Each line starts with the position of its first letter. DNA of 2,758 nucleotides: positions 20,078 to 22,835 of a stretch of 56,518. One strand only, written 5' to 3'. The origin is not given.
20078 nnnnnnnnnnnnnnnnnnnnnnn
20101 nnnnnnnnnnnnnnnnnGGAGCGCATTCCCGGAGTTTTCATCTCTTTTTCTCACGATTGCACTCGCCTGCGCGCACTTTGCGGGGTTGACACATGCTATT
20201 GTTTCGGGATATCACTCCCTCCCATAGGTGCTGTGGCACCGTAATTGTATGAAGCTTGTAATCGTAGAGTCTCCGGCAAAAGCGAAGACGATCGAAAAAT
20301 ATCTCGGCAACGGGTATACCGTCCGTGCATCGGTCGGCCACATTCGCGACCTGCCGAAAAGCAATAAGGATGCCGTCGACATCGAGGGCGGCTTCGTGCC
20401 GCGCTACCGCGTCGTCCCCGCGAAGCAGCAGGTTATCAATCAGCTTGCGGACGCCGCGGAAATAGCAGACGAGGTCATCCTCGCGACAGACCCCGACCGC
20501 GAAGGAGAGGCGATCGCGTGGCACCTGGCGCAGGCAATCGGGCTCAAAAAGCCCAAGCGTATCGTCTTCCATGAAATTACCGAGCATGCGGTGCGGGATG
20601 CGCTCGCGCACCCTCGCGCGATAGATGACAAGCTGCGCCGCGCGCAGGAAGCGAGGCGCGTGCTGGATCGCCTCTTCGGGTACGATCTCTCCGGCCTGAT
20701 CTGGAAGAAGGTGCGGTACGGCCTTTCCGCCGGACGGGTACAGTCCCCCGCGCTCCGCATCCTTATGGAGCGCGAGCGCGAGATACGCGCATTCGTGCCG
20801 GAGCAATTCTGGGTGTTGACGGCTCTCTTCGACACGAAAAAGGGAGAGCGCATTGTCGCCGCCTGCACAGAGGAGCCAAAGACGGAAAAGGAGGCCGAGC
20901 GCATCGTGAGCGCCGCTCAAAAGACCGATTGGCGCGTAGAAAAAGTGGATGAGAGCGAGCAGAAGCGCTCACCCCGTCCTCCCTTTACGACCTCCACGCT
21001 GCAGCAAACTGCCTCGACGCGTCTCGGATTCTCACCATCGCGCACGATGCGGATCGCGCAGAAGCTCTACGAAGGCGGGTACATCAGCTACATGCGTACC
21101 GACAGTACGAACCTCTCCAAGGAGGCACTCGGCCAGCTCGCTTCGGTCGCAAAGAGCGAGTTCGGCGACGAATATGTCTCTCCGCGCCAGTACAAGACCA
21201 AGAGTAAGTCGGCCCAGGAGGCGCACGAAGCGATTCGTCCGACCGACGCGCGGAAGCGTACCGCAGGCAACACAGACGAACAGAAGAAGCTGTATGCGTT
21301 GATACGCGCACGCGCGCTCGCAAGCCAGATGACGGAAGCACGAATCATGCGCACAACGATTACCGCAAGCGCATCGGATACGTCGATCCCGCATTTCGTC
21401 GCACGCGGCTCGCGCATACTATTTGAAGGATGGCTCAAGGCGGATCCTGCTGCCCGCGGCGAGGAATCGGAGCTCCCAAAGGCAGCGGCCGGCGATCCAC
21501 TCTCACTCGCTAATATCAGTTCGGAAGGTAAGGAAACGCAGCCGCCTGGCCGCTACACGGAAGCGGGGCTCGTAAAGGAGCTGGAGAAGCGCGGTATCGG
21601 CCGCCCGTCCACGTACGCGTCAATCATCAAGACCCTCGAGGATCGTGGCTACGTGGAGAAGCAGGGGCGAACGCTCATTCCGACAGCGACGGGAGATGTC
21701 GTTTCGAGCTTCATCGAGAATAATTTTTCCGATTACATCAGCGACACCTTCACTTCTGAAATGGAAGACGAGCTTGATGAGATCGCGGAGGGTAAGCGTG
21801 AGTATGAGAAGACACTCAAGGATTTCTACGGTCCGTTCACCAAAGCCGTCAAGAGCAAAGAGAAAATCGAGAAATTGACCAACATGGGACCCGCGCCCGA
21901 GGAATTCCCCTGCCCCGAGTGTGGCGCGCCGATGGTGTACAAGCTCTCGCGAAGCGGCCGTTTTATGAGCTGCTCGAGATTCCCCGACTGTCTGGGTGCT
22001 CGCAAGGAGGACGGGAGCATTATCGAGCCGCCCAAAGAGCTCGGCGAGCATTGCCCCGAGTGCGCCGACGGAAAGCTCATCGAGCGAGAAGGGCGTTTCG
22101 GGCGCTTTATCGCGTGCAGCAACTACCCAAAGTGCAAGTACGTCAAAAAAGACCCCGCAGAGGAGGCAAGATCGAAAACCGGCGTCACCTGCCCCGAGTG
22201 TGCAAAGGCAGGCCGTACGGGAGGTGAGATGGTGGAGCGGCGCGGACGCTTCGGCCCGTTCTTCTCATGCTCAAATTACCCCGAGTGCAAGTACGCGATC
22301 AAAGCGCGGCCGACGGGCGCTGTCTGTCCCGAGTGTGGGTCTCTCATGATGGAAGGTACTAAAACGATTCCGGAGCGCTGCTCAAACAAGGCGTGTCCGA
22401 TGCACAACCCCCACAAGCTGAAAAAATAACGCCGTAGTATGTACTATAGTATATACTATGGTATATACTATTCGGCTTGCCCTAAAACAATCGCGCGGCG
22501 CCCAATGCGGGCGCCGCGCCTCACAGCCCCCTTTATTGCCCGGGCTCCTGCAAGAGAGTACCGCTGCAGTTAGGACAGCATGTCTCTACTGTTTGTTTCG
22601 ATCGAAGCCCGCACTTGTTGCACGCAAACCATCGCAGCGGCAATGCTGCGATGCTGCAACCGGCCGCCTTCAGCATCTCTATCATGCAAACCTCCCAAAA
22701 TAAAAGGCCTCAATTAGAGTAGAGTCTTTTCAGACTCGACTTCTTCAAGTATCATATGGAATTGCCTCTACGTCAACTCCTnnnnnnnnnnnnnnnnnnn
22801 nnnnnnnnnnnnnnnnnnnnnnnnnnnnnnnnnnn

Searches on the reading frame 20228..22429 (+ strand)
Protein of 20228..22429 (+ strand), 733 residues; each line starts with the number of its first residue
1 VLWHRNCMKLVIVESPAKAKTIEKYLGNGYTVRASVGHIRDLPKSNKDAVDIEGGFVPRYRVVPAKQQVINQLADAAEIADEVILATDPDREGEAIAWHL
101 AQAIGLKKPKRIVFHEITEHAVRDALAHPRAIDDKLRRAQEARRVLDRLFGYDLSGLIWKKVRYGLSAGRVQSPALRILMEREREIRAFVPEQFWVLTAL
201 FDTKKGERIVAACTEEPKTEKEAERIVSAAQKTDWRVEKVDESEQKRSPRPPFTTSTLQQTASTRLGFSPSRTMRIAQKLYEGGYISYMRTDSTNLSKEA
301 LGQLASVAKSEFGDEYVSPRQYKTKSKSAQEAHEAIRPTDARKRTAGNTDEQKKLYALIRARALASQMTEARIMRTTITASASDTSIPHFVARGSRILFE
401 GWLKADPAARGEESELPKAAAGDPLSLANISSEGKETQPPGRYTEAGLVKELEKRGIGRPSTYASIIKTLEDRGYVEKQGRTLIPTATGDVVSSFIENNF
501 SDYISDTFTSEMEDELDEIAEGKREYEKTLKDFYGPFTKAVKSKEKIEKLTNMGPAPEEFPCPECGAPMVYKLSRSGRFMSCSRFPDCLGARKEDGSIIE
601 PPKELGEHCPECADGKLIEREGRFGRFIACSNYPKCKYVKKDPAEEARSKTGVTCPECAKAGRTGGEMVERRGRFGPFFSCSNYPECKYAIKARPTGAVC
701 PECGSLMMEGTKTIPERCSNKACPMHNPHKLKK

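Call 8: search_protein_families(library=pfam, proteins=[window:20228-22429:+])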
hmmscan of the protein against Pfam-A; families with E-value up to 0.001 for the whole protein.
window:20228-22429:+ (733 aa): 4 families
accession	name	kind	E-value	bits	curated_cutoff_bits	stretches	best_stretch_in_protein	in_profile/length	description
PF01131.25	Topoisom_bac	-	2.5e-124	415.9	35.1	1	132-530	2-410/411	DNA topoisomerase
PF01396.24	Zn_ribbon_Top1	-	5.4e-40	135.3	32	3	607-643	2-37/39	Topoisomerase DNA binding C4 zinc finger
PF01751.28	Toprim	-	6e-24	84.5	23.1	1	9-117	1-96/96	Toprim domain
PF13662.12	Toprim_4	-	0.00012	22.7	25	1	48-104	40-74/85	Toprim domain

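Call 95: find_homologous_proteins(query=window:20249-22429:+, max_evalue=1e-100)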
Query window:20249-22429:+ (726 aa): 8000 proteins with E <= 1e-100 among 8000 candidates; the best 120 are listed.
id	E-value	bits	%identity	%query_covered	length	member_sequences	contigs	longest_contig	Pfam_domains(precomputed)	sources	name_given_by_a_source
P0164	0.0e+0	1646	100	100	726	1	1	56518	PF01396.25,PF01131.26,PF01751.29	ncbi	-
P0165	0.0e+0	1321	80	100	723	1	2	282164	PF01396.25,PF01131.26,PF13662.13,PF01751.29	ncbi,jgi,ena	-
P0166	0.0e+0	1317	79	100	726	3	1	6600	PF01396.25,PF01131.26,PF13662.13,PF01751.29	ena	-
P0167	0.0e+0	1314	79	100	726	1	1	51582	PF01396.25,PF01131.26,PF01751.29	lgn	-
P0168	0.0e+0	1311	79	100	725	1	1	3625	PF01396.25,PF01131.26,PF13662.13,PF01751.29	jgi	jgi:DNA topoisomerase-1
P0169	0.0e+0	1308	79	100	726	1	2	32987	PF01396.25,PF01131.26,PF13662.13,PF01751.29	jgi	-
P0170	0.0e+0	1308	79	100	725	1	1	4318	PF01396.25,PF01131.26,PF13662.13,PF01751.29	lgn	-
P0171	0.0e+0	1299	78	100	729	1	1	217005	PF01396.25,PF01131.26,PF13662.13,PF01751.29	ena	-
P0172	0.0e+0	1298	78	100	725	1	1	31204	PF01396.25,PF01131.26,PF13662.13,PF01751.29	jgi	jgi:DNA topoisomerase-1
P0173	0.0e+0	1298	78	100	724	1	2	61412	PF01396.25,PF01131.26,PF13662.13,PF01751.29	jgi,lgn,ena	-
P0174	0.0e+0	1297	79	100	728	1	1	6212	PF01396.25,PF01131.26,PF13662.13,PF01751.29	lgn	-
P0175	0.0e+0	1297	79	100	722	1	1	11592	PF01396.25,PF01131.26,PF13662.13,PF01751.29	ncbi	-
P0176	0.0e+0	1293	79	100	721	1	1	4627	PF01396.25,PF01131.26,PF13662.13,PF01751.29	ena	-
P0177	0.0e+0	1293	79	100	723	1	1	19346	PF01396.25,PF01131.26,PF01751.29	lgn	-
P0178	0.0e+0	1292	77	100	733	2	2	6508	PF01396.25,PF01131.26,PF13662.13,PF01751.29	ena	-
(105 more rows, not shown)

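Call 96: find_encoding_contigs(protein=P0165, flank=10000, max_places=2)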
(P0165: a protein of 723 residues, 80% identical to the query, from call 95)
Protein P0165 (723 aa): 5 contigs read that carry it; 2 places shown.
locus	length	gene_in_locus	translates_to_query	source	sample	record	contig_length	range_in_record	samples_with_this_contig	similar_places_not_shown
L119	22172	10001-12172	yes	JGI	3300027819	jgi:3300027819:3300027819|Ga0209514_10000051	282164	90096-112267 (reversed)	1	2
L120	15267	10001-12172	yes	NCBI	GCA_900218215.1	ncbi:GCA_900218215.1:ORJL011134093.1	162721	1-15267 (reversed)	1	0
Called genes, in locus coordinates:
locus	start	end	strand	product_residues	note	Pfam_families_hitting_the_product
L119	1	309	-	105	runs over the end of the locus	-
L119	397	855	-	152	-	PF11969:DcpS_C (faint), PF01230:HIT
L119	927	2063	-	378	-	-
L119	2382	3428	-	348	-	PF05496:RuvB_N (weak), PF13177:DNA_pol3_delta2, PF13401:AAA_22 (faint), PF00004:AAA, PF13177:DNA_pol3_delta2, PF22608:DNAX_ATPase_lid (weak), PF12169:DNA_pol3_gamma3 (weak)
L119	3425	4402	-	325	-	PF01207:Dus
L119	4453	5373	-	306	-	-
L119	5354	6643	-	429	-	PF02403:Seryl_tRNA_N, PF00587:tRNA-synt_2b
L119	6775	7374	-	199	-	-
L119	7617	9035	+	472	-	PF03435:Sacchrp_dh_NADP, PF16653:Sacchrp_dh_C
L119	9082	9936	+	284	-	PF02481:DNA_processg_A, PF17782:WHD_DprA (weak)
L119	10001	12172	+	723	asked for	PF01751:Toprim, PF13662:Toprim_4 (faint), PF01131:Topoisom_bac, PF01396:Zn_ribbon_Top1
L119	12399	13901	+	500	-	PF13328:HD_4, PF01966:HD, PF04607:RelA_SpoT, PF02824:TGS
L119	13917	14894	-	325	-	PF02195:ParB_N, PF17762:HTH_ParB, PF23552:ParB_C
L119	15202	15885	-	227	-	-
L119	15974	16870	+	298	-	PF01745:IPT, PF01715:IPPT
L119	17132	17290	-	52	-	PF00471:Ribosomal_L33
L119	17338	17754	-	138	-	PF18895:T4SS_pilin (weak)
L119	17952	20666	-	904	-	PF02861:Clp_N, PF23569:NBD_SMAX1, PF00004:AAA, PF17871:AAA_lid_9, PF00004:AAA, PF07724:AAA_2, PF07728:AAA_5, PF10431:ClpB_D2-small, +6 more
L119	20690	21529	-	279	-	PF13365:Trypsin_2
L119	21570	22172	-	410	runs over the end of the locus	PF00266:Aminotran_5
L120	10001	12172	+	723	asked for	PF01751:Toprim, PF13662:Toprim_4 (faint), PF01131:Topoisom_bac, PF01396:Zn_ribbon_Top1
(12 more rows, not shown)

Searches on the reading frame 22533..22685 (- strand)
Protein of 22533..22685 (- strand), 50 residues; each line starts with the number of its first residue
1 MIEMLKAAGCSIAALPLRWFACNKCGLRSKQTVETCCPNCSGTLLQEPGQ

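Call 76: search_protein_families(library=ncbifam, proteins=[window:22533-22685:-], max_evalue=0.1)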
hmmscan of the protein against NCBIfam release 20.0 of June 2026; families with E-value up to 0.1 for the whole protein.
window:22533-22685:- (50 aa): 1 family
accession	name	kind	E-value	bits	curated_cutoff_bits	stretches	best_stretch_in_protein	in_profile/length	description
NF033497.1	rubre_like_arch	subfamily_domain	0.011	15.4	32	1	22-44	3-26/34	rubrerythrin-like domain-containing protein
